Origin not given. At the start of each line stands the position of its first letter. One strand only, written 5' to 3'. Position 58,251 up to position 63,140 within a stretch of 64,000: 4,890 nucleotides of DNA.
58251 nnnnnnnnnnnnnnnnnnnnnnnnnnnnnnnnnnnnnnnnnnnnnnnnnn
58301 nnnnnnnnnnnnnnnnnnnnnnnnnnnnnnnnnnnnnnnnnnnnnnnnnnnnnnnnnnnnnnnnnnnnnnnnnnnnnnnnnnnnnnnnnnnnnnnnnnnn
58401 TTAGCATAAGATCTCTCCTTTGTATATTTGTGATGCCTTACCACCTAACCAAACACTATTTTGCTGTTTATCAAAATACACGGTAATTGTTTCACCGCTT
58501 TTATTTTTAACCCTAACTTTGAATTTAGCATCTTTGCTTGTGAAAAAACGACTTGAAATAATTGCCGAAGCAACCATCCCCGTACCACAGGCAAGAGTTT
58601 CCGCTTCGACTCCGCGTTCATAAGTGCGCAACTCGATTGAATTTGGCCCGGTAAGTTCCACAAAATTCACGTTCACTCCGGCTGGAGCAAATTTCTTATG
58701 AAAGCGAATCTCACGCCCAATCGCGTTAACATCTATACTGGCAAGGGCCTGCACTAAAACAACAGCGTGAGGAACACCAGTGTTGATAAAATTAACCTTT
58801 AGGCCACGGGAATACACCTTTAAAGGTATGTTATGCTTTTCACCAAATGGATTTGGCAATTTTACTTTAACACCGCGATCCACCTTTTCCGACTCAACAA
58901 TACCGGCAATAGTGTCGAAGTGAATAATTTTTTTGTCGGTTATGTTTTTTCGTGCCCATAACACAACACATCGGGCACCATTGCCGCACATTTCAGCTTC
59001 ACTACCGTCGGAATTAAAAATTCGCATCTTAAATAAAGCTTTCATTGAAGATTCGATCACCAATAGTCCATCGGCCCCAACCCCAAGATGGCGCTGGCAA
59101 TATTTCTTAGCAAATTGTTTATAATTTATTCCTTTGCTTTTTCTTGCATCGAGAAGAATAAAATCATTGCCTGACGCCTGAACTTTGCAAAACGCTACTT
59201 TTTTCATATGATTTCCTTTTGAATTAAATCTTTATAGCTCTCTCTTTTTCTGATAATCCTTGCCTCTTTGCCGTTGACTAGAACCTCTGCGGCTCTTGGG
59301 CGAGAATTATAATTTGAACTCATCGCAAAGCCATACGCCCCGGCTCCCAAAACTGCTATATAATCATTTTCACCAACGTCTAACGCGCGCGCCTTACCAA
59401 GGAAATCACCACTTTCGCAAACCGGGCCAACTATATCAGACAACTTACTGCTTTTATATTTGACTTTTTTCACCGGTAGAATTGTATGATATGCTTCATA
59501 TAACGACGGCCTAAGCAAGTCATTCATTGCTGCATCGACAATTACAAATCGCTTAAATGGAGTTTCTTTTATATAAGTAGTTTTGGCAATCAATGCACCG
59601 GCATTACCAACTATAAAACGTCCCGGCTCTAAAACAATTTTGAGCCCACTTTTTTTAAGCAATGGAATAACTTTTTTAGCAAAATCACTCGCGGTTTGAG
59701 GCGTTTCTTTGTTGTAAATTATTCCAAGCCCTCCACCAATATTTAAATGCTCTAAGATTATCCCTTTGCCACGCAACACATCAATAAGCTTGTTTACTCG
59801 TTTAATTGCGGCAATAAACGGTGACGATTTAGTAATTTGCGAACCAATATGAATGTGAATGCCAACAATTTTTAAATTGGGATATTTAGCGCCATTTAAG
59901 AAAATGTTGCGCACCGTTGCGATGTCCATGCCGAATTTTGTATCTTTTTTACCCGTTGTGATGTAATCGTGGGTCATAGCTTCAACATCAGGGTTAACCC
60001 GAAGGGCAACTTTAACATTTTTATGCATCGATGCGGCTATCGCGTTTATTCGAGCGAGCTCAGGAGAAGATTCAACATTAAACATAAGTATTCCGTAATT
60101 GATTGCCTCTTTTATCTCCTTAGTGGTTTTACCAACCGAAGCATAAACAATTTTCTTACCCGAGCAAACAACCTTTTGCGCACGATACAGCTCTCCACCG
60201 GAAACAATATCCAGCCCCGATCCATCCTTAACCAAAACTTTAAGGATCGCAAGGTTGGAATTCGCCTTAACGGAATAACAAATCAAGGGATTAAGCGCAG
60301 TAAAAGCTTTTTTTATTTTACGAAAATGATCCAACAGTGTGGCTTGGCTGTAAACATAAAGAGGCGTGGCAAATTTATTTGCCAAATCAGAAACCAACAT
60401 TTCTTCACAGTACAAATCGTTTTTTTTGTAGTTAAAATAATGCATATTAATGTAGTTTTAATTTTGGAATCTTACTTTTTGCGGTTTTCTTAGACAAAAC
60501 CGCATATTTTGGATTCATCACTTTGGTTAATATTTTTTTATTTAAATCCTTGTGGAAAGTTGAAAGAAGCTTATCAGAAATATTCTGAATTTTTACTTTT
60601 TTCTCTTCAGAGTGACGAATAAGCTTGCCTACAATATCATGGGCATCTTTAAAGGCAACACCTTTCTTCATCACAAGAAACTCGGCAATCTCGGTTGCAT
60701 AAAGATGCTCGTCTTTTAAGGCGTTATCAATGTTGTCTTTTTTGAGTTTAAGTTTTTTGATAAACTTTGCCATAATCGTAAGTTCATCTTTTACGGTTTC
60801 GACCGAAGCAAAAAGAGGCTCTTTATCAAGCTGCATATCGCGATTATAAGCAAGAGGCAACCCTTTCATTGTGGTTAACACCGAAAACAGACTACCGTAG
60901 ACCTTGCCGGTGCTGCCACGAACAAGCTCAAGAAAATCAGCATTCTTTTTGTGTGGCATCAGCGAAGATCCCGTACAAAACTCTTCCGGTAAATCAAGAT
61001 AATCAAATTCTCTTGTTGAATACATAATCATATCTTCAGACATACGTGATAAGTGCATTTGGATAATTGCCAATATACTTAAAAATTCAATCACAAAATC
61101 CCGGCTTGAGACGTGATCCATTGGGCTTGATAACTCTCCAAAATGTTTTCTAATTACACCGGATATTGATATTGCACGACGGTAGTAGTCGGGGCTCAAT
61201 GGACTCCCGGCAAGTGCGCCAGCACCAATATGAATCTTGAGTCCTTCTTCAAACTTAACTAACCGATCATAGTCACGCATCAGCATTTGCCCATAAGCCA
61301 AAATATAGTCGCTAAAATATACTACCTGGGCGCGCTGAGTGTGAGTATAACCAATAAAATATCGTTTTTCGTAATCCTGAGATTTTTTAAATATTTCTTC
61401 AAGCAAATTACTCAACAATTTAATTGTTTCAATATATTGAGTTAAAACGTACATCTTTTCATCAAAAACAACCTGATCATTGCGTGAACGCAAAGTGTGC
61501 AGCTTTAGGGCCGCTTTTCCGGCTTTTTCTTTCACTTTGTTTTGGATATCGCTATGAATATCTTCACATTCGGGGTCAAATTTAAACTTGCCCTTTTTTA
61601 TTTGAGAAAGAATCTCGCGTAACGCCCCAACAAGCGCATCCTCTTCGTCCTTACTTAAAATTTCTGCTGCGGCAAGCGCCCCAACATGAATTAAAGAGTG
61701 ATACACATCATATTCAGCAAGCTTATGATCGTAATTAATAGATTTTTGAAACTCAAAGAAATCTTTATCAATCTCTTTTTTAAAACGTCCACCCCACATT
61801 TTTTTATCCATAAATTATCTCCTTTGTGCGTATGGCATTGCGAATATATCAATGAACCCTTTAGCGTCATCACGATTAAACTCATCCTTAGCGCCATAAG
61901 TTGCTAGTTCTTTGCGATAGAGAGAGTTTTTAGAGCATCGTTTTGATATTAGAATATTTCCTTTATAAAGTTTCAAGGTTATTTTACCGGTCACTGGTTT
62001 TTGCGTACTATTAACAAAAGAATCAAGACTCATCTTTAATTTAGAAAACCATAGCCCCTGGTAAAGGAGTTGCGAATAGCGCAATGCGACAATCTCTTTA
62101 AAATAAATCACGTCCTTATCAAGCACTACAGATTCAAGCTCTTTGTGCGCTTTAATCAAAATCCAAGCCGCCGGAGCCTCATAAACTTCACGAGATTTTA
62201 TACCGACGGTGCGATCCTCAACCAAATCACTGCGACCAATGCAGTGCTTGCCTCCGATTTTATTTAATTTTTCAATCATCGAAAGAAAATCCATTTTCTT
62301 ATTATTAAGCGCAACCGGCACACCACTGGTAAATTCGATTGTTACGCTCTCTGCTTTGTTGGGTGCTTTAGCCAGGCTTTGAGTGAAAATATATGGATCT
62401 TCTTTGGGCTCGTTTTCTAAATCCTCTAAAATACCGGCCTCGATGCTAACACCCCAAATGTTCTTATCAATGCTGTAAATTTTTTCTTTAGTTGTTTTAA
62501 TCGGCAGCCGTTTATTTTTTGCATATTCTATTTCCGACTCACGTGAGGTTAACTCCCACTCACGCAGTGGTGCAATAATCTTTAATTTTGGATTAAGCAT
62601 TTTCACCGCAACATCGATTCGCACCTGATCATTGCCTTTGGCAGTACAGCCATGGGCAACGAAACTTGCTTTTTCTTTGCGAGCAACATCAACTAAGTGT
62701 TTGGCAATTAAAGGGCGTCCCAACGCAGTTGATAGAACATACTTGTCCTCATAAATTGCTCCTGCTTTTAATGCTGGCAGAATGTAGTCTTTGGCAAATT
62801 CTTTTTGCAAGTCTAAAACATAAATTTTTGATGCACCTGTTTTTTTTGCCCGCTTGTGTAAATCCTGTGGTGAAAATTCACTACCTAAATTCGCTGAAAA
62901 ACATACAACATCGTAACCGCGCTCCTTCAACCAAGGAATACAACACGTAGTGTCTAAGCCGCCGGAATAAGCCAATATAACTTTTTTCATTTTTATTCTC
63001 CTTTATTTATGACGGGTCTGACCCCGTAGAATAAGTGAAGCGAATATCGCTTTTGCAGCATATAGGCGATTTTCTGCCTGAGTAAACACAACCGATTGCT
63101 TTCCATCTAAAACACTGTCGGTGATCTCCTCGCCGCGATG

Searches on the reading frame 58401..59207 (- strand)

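Call 4: search_protein_families(library=pfam, proteins=[window:58401-59207:-])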
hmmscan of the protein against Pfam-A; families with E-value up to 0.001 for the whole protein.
window:58401-59207:- (268 aa): 1 family
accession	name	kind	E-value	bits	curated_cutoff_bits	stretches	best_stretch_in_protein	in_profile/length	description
PF01678.24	DAP_epimerase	-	2.6e-45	153.8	34.7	2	6-114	1-110/121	Diaminopimelate epimerase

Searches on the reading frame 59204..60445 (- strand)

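Call 4: search_protein_families(library=pfam, proteins=[window:59204-60445:-])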
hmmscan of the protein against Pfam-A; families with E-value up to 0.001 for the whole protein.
window:59204-60445:- (413 aa): 3 families
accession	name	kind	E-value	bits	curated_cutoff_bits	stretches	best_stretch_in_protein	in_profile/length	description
PF02784.22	Orn_Arg_deC_N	-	1.3e-61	208.5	23.4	1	37-280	4-247/247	Pyridoxal-dependent decarboxylase, pyridoxal binding domain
PF00278.28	Orn_DAP_Arg_deC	-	1.6e-22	80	23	1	30-369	2-95/95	Pyridoxal-dependent decarboxylase, C-terminal sheet domain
PF01168.26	Ala_racemase_N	-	0.00029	21.1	24.1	1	39-237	8-194/220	Alanine racemase, N-terminal domain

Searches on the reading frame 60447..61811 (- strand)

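Call 4: search_protein_families(library=pfam, proteins=[window:60447-61811:-])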
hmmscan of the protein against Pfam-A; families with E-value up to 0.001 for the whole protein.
window:60447-61811:- (454 aa): 2 families
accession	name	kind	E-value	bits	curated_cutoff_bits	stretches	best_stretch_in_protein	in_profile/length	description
PF00206.25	Lyase_1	-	5.3e-48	164.5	27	1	8-306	1-312/312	Lyase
PF14698.11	ASL_C2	-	3.9e-15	56.5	27.3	1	370-438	2-68/69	Argininosuccinate lyase C-terminal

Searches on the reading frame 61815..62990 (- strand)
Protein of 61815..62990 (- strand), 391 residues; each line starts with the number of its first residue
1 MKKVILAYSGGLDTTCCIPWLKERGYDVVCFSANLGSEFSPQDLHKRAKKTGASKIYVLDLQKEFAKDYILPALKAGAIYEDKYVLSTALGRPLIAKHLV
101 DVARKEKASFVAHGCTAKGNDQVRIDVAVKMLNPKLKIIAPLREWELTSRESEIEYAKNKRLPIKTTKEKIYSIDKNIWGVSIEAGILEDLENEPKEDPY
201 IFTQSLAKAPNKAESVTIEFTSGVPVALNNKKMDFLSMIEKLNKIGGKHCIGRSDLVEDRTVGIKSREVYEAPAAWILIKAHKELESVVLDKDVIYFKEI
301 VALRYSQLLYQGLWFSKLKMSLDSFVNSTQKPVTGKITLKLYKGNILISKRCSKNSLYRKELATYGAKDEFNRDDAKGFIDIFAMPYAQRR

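Call 4: search_protein_families(library=pfam, proteins=[window:61815-62990:-])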
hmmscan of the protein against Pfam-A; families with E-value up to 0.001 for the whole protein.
window:61815-62990:- (391 aa): 2 families
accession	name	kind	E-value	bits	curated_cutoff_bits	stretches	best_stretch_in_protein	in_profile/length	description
PF20979.2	Arginosuc_syn_C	-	6.6e-84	281.3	27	1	172-386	1-215/219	Arginosuccinate synthase C-terminal domain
PF00764.25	Arginosuc_synth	-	6.2e-63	212.1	27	1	3-163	1-162/162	Arginosuccinate synthase N-terminal HUP domain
